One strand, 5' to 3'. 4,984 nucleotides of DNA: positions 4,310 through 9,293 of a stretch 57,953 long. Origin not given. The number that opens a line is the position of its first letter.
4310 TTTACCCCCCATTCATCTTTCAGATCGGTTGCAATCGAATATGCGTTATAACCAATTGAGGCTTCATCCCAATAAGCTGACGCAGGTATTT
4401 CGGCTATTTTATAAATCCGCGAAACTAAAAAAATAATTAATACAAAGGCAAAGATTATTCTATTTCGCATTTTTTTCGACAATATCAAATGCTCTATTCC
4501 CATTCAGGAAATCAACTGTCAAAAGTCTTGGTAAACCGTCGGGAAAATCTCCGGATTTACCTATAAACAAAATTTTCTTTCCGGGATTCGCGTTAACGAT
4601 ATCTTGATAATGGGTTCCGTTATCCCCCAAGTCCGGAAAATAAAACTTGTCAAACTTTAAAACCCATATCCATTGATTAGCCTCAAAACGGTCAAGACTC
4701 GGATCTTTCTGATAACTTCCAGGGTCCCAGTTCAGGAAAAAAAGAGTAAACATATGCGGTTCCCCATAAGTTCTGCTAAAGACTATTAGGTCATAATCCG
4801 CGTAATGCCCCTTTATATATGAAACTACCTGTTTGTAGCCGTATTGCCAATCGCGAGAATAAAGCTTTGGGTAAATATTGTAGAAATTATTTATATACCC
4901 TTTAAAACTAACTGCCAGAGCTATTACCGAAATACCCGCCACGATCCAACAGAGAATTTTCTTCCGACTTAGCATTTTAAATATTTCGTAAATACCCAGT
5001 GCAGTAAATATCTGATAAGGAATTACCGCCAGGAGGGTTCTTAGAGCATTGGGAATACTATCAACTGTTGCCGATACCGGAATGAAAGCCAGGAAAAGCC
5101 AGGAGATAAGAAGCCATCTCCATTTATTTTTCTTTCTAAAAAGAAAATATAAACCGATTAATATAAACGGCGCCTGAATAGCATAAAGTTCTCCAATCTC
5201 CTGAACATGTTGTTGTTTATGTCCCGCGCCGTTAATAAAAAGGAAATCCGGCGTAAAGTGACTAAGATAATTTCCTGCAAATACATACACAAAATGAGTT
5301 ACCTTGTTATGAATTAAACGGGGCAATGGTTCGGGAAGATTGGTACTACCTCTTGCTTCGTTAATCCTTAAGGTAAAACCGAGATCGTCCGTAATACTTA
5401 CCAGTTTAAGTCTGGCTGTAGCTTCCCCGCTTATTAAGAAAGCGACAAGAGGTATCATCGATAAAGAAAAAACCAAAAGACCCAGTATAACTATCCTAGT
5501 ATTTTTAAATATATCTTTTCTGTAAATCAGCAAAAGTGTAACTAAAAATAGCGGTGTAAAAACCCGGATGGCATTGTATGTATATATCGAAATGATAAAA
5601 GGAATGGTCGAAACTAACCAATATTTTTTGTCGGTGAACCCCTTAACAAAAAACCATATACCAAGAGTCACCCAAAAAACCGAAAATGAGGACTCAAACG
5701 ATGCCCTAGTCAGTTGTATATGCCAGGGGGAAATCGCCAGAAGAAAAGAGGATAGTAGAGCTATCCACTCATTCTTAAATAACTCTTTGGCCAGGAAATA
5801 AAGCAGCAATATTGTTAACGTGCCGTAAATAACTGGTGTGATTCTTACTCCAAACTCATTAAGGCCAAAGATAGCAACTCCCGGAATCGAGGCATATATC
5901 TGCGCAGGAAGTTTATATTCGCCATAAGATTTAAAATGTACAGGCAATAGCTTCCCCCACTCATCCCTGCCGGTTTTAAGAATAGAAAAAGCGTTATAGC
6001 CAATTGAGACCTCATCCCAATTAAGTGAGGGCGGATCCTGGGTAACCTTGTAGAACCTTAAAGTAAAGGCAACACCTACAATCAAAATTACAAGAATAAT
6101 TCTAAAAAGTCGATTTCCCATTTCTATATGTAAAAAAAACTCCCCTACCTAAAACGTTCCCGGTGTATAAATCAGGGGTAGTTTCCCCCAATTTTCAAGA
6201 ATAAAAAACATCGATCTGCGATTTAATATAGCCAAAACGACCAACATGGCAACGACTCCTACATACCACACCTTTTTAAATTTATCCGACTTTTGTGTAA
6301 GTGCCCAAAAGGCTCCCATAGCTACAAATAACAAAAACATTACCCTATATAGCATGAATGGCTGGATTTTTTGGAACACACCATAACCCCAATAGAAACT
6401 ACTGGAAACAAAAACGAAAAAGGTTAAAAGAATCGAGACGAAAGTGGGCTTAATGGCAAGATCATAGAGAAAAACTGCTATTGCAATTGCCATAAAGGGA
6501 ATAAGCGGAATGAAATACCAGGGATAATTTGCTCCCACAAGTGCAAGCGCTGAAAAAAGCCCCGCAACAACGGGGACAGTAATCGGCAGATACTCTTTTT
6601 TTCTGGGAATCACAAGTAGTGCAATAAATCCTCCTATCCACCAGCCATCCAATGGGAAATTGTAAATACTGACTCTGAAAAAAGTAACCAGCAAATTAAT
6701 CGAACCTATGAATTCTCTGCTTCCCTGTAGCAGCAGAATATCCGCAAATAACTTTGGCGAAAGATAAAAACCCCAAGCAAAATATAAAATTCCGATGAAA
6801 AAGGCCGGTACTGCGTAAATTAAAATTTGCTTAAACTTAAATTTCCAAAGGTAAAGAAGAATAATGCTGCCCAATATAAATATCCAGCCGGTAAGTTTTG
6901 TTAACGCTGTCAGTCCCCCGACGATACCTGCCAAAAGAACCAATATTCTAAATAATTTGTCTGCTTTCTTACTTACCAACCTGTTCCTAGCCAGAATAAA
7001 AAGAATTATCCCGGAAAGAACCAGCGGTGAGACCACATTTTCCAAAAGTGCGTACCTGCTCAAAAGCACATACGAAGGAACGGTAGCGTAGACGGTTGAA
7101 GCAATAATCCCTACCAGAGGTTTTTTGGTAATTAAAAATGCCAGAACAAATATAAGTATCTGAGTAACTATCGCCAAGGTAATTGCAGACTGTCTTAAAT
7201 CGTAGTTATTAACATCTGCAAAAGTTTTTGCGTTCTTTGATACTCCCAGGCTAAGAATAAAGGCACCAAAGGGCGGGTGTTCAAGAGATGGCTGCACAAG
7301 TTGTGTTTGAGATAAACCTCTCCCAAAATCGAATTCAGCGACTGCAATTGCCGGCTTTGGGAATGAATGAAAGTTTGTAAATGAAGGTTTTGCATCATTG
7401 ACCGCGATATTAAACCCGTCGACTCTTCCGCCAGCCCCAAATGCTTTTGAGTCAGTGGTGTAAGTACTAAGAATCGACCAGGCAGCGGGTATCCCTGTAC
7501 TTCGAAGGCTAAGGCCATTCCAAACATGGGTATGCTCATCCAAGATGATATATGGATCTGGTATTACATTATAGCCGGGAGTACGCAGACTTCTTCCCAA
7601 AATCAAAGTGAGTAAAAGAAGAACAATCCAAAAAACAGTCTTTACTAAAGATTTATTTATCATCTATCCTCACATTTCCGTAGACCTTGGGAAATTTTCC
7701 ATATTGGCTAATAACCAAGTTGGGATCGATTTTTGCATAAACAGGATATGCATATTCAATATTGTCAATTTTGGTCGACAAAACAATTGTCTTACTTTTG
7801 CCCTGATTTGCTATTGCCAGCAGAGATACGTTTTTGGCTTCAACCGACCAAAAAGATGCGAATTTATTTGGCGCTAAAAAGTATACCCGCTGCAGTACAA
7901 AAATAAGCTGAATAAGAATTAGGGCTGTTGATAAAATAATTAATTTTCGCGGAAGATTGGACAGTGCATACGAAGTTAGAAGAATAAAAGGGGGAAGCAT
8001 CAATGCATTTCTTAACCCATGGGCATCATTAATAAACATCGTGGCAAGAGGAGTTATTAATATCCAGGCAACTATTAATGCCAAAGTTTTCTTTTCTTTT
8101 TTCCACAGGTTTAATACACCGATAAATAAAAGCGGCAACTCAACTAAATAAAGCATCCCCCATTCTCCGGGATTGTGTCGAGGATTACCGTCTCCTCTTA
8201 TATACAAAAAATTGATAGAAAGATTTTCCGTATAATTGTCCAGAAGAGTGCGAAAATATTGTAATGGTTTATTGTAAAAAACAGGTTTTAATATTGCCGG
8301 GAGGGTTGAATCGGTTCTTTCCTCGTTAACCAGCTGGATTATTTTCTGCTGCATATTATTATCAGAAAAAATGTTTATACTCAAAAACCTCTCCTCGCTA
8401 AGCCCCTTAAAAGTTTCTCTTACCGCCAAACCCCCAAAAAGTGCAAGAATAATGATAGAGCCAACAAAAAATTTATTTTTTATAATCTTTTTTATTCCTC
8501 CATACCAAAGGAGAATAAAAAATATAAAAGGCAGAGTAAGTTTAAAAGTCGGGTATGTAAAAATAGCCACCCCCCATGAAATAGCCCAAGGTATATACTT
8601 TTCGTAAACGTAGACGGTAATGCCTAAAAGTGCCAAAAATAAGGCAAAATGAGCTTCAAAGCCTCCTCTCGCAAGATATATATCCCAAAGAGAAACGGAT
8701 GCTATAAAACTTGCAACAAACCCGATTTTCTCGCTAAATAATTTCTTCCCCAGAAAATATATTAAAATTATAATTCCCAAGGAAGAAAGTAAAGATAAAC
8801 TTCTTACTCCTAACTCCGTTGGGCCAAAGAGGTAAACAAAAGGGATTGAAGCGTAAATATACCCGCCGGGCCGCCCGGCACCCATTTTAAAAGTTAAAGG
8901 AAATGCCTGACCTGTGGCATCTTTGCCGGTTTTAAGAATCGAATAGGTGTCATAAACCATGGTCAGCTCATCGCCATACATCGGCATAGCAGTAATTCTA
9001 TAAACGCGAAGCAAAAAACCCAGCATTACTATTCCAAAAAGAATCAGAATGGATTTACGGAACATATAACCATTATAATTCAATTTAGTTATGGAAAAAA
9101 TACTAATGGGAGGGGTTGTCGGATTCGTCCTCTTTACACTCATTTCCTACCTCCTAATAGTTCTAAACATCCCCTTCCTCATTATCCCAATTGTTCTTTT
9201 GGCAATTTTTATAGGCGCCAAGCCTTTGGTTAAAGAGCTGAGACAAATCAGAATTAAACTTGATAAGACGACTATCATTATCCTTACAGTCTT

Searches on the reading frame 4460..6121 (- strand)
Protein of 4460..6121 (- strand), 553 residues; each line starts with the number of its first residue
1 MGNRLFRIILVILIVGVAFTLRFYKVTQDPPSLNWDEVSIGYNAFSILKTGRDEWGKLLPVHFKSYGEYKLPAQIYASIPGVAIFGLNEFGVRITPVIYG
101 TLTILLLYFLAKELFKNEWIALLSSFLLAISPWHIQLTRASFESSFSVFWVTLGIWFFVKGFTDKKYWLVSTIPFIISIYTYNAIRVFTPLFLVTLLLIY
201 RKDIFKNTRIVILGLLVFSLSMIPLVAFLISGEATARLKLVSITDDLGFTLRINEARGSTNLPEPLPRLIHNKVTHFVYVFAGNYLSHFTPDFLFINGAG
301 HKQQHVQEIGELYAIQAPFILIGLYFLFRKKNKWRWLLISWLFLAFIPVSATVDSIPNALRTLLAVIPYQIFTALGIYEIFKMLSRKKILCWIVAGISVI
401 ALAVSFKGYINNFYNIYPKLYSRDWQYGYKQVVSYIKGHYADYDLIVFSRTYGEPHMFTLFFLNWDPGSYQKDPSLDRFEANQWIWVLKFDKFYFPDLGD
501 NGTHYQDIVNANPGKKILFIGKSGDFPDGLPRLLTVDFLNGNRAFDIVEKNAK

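Call 4: search_protein_families(library=pfam, max_evalue=0.01, proteins=[window:4460-6121:-])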
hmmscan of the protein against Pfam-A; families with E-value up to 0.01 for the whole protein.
window:4460-6121:- (553 aa): 2 families
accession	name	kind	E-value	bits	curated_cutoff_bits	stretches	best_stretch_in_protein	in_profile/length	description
PF13231.12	PMT_2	-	3.9e-12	47.1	26.1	1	82-225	14-157/160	Dolichyl-phosphate-mannose-protein mannosyltransferase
PF02366.24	PMT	-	1.1e-10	41.9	22.7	1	16-229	5-234/245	Dolichyl-phosphate-mannose-protein mannosyltransferase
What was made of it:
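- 4460..6121 (-): GT-C, group A. PMT_2 47 bits and PMT 42 bits (call 4).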

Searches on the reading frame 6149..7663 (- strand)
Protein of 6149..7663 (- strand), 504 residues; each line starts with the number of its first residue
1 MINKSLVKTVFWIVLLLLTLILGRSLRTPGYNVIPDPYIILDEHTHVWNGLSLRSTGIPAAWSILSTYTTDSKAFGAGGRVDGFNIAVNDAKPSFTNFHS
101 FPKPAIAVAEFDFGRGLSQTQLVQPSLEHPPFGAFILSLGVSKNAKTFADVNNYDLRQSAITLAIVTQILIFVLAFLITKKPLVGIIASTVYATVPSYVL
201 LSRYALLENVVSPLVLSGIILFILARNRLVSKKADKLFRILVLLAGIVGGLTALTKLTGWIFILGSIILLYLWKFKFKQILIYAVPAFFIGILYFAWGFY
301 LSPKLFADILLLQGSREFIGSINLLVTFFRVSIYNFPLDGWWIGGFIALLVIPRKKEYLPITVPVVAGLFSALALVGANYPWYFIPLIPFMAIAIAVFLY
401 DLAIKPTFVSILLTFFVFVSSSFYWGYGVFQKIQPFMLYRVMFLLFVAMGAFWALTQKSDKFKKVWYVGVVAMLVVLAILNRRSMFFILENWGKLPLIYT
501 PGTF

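Call 4: search_protein_families(library=pfam, max_evalue=0.01, proteins=[window:6149-7663:-])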
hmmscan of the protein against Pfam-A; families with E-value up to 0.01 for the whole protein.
window:6149-7663:- (504 aa): 1 family
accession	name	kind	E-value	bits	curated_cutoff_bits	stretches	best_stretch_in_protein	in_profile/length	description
PF02366.24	PMT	-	3.1e-10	40.5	22.7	1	144-286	71-216/245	Dolichyl-phosphate-mannose-protein mannosyltransferase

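Call 36: search_protein_families(library=ncbifam, max_evalue=0.01, proteins=[window:6149-7663:-])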
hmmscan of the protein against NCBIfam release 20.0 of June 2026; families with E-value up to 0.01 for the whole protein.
window:6149-7663:- (504 aa): 1 family
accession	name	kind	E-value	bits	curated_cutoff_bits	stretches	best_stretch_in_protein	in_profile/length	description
NF009784.2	PRK13279.1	equivalog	5e-05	22.1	567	1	150-293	77-217/539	lipid IV(A) 4-amino-4-deoxy-L-arabinosyltransferase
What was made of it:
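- On ArnT (GT83): Among the 10 GT-C ORFs scanned against NCBIfam (which did not include 26486, 28860 or 31314), the only hit is 6149 at 22 bits against a cut-off of 567 (call 36).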

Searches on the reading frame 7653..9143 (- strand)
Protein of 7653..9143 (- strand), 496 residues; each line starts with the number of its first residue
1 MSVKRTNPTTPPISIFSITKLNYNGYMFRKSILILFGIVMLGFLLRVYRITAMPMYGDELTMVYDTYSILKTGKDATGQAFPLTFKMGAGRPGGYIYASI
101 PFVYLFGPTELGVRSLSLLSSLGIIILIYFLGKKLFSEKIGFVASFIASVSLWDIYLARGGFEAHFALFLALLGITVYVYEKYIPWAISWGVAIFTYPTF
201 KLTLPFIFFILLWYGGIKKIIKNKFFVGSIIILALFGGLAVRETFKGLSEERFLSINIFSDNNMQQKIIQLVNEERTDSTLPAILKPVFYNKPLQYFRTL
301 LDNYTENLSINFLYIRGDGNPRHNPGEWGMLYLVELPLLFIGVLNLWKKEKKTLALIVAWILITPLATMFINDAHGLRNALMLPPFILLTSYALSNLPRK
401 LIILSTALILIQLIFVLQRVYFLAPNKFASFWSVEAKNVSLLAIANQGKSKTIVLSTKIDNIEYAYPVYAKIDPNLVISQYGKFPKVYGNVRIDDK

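Call 4: search_protein_families(library=pfam, max_evalue=0.01, proteins=[window:7653-9143:-])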
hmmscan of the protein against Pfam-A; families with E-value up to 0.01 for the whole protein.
window:7653-9143:- (496 aa): 1 family
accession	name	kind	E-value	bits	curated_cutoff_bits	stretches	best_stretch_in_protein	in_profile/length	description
PF13231.12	PMT_2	-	8.7e-07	29.7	26.1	1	102-236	13-154/160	Dolichyl-phosphate-mannose-protein mannosyltransferase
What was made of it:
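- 7653..9143 (-): GT-C, group A. PMT_2 29.7 bits (call 4).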

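Call 36: search_protein_families(library=ncbifam, max_evalue=0.01, proteins=[window:7653-9143:-])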
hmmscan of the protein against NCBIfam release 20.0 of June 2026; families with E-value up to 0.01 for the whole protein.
window:7653-9143:- (496 aa): 0 families
